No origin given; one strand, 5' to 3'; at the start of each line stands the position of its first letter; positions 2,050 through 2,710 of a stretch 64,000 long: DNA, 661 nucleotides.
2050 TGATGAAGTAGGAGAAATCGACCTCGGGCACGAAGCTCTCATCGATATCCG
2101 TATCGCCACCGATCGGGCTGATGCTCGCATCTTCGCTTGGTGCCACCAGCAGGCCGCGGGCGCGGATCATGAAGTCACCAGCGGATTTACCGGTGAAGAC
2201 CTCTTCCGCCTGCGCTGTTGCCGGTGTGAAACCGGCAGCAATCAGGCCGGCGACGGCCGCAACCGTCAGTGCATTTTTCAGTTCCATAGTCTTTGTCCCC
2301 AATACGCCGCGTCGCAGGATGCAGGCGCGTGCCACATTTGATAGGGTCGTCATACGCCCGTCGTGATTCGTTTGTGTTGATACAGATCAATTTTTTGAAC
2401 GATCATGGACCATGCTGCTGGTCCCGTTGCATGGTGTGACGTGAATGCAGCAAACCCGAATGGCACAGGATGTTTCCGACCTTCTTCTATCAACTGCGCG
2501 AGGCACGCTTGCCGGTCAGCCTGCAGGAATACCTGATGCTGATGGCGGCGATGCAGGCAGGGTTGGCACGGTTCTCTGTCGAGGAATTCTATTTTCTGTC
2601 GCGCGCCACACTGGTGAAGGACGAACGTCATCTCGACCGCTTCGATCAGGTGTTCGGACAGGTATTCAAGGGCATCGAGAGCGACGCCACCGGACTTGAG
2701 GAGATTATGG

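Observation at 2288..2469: Perfect FNR-type palindrome placed to control divergent ompW and VWA/orphan genes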

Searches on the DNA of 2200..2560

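Call 51: search_rna_families(source=window, start=2200, end=2560, threshold=evalue, max_evalue=1)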
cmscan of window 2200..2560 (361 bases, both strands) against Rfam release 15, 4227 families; matches with E-value up to 1: 0.
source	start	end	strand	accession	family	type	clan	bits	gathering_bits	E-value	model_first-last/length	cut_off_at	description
